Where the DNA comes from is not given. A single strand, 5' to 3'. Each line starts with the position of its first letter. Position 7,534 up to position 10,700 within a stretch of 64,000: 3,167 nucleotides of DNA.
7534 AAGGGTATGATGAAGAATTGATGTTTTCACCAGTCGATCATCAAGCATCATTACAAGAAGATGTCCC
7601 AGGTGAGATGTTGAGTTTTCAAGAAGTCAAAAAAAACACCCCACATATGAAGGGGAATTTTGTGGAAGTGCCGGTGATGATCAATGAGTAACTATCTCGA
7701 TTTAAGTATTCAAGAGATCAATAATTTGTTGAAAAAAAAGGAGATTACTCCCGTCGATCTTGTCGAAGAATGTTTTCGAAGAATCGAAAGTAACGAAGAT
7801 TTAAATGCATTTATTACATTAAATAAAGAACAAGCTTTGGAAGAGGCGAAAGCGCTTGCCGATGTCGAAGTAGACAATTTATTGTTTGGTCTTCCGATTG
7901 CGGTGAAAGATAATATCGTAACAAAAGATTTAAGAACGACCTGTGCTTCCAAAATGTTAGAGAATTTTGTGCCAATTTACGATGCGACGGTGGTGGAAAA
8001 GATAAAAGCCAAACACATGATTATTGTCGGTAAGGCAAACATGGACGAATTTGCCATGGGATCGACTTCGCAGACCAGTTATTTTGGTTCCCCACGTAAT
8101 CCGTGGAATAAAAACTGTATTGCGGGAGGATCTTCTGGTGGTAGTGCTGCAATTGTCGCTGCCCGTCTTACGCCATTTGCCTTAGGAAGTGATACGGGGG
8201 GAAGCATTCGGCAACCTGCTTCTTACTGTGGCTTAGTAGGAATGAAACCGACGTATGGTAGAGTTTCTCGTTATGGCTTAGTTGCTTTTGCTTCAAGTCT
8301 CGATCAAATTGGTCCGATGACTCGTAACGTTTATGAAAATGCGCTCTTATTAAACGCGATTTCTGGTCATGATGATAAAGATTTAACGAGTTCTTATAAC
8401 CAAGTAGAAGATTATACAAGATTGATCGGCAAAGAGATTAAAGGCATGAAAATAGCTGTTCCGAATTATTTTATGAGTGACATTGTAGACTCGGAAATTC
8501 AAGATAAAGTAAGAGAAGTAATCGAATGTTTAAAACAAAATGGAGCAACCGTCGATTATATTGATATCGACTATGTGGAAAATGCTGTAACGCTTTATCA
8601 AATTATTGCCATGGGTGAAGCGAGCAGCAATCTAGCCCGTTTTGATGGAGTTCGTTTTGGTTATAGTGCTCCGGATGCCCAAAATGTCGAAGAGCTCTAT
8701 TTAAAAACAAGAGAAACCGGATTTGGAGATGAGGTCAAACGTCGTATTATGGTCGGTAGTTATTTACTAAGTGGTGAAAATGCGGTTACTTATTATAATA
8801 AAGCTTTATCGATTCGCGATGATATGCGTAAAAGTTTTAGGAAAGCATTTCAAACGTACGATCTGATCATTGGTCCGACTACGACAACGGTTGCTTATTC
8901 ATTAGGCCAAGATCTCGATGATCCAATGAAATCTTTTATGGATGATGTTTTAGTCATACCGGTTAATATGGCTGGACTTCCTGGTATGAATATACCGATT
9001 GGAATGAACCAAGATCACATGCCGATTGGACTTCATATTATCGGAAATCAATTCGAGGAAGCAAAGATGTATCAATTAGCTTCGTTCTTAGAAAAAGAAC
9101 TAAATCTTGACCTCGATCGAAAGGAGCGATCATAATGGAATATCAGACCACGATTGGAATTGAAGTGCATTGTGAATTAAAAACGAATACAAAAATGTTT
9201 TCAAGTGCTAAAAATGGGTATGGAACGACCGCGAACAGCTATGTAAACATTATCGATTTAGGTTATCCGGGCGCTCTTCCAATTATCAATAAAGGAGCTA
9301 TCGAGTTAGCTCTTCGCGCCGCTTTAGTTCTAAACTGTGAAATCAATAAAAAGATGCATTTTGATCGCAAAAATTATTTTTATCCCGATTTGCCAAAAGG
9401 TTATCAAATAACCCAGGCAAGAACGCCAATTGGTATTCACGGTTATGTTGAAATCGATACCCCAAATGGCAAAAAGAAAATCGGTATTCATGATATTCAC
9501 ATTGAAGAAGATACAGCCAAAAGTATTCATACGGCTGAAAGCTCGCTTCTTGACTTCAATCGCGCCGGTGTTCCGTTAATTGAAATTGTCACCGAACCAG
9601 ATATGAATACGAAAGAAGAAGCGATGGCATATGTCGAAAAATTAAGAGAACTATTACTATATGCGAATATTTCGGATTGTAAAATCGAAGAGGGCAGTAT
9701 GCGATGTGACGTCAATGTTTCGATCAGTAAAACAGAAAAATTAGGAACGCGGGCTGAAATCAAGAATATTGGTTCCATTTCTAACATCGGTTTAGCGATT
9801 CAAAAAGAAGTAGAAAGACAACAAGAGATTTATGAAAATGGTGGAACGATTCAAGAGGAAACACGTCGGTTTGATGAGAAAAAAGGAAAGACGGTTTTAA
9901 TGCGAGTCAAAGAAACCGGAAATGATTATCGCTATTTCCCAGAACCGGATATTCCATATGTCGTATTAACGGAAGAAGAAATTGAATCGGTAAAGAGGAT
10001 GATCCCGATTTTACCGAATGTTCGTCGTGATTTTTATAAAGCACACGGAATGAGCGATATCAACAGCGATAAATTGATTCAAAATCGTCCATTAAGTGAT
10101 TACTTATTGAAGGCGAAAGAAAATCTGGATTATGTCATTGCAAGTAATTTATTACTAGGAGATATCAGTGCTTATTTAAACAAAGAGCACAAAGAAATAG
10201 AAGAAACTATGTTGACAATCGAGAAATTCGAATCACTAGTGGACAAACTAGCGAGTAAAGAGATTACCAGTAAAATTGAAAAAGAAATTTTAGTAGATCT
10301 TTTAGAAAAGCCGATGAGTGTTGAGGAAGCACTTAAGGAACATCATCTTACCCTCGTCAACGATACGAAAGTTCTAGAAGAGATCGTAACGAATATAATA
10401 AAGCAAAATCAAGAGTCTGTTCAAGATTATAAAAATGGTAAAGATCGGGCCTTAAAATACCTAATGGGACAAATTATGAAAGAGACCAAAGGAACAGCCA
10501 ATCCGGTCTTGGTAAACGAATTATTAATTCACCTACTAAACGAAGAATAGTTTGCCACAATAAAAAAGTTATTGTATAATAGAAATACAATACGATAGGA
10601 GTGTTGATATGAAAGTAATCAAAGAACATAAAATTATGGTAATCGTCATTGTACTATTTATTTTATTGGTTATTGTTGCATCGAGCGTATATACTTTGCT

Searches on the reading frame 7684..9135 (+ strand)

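Call 29: search_protein_families(library=ncbifam, proteins=[window:7684-9135:+], max_evalue=1e-10)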
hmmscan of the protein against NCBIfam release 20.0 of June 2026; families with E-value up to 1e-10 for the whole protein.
window:7684-9135:+ (483 aa): 26 families (the best 25 are shown)
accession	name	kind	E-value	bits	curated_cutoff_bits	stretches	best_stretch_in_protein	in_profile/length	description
TIGR00132.1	gatA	equivalog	1e-180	601.5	481.1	1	13-474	2-465/466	Asp-tRNA(Asn)/Glu-tRNA(Gln) amidotransferase subunit GatA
NF005517.0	PRK07139.1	equivalog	2.5e-95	319.8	546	1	64-474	34-434/439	amidase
NF005565.0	PRK07235.1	subfamily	1.2e-93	314.5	545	1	64-473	85-501/506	amidase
NF005688.0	PRK07488.1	equivalog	1.4e-90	304.5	532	1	4-474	8-467/474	indoleacetamide hydrolase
NF006631.0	PRK09201.1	equivalog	1.6e-83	281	461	1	5-472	5-454/466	AtzE family amidohydrolase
NF004815.0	PRK06169.1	equivalog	2.8e-81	273.5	506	2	2-314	5-322/471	amidase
TIGR02715.1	amido_AtzE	subfamily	2.4e-79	267.4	425.75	1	9-471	2-446/452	AtzE family amidohydrolase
NF005450.0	PRK07042.1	equivalog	1.4e-72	244.7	458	1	1-471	1-450/464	amidase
NF005686.0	PRK07486.1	subfamily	1.6e-70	238.2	465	2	5-301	12-316/486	amidase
NF004816.0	PRK06170.1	equivalog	7.5e-68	229.3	503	1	8-473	13-482/493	amidase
NF006043.0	PRK08186.1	subfamily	1.6e-66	225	487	1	5-306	5-305/600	allophanate hydrolase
NF004717.0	PRK06061.1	equivalog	5.3e-64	216.7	498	1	9-298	19-313/483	amidase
NF006006.0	PRK08137.1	equivalog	9.7e-62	209.4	534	1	4-295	31-334/529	amidase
TIGR02713.1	allophanate_hyd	equivalog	1.1e-61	209.1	511.05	1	42-478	3-418/563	allophanate hydrolase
NF004766.0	PRK06102.1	equivalog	2.2e-61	208.4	559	1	6-472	7-450/455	amidase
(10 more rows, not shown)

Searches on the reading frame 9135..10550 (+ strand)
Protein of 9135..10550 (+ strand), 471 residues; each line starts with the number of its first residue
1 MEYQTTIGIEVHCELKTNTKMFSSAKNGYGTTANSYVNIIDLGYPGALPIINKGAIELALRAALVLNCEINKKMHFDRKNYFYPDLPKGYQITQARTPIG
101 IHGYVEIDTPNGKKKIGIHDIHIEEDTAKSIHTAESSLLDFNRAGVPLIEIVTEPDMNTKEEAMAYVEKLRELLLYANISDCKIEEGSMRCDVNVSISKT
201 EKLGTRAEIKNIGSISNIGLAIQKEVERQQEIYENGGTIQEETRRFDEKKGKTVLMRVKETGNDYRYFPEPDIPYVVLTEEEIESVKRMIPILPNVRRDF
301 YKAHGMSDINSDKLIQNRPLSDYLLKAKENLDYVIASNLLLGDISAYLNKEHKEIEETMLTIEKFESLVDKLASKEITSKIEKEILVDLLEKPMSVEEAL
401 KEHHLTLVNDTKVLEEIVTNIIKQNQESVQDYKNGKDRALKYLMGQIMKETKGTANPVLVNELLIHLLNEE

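Call 29: search_protein_families(library=ncbifam, proteins=[window:9135-10550:+], max_evalue=1e-10)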
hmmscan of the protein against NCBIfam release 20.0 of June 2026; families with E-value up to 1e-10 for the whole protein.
window:9135-10550:+ (471 aa): 9 families
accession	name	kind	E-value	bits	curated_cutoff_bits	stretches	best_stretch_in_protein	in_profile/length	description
NF004012.0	PRK05477.1-2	equivalog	3.6e-171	570.1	338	1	1-470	2-480/481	Asp-tRNA(Asn)/Glu-tRNA(Gln) amidotransferase subunit GatB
NF004011.1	PRK05477.1-1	equivalog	5e-169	563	680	1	1-469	1-474/475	Asp-tRNA(Asn)/Glu-tRNA(Gln) amidotransferase subunit GatB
NF004014.0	PRK05477.1-4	equivalog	2.1e-158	528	414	1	1-468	1-474/475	Asp-tRNA(Asn)/Glu-tRNA(Gln) amidotransferase subunit GatB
TIGR00133.1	gatB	equivalog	2.7e-153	511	314.8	1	1-468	2-480/481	Asp-tRNA(Asn)/Glu-tRNA(Gln) amidotransferase subunit GatB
NF004015.0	PRK05477.1-5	equivalog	4.4e-147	490.6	628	1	2-468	14-486/488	Asp-tRNA(Asn)/Glu-tRNA(Gln) amidotransferase subunit GatB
NF004013.0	PRK05477.1-3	equivalog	1e-122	410.2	653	1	2-467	16-498/501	Asp-tRNA(Asn)/Glu-tRNA(Gln) amidotransferase subunit GatB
NF003107.0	PRK04028.1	equivalog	1.6e-52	178.8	456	2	51-233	94-264/630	Glu-tRNA(Gln) amidotransferase subunit GatE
TIGR00134.1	gatE_arch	equivalog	2.9e-38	131.5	319.55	2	51-249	92-278/622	Glu-tRNA(Gln) amidotransferase subunit GatE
NF011291.0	PRK14703.1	equivalog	1.7e-22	79.5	681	1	296-469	598-768/769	glutamine--tRNA ligase/YqeY domain fusion protein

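Call 35: find_homologous_proteins(query=window:9135-10550:+, max_evalue=1e-50)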
Query window:9135-10550:+ (471 aa): 8000 proteins with E <= 1e-50 among 8000 candidates; the best 120 are listed.
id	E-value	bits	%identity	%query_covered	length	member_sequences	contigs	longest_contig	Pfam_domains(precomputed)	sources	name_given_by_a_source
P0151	0.0e+0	1027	100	100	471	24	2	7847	PF02637.24,PF02934.21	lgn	-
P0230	1.3e-225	767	74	99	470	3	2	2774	PF02637.24,PF02934.21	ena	-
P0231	6.9e-220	749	73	99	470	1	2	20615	PF02637.24,PF02934.21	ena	-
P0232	2.6e-219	747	73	99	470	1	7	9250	PF02637.24,PF02934.21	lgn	-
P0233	4.8e-219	746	73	99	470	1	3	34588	PF02637.24,PF02934.21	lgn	-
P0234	3.9e-218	743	73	99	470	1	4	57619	PF02637.24,PF02934.21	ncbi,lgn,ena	-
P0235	1.8e-217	741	71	100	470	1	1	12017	PF02637.24,PF02934.21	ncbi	-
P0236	1.8e-212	724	70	99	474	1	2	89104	PF02637.24,PF02934.21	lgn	-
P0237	2.6e-208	710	68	99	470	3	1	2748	PF02637.24,PF02934.21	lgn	-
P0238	1.8e-206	704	68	99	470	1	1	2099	PF02637.24,PF02934.21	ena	-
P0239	1.5e-205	701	68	99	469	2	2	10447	PF02637.24,PF02934.21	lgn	-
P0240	2.4e-202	691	69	100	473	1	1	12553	PF02637.24,PF02934.21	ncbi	-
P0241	4.2e-202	690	68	98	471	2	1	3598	PF02637.24,PF02934.21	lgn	-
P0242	1.1e-201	689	66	99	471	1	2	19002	PF02637.24,PF02934.21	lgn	-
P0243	8.8e-201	686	67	99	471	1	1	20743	PF02637.24,PF02934.21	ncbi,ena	-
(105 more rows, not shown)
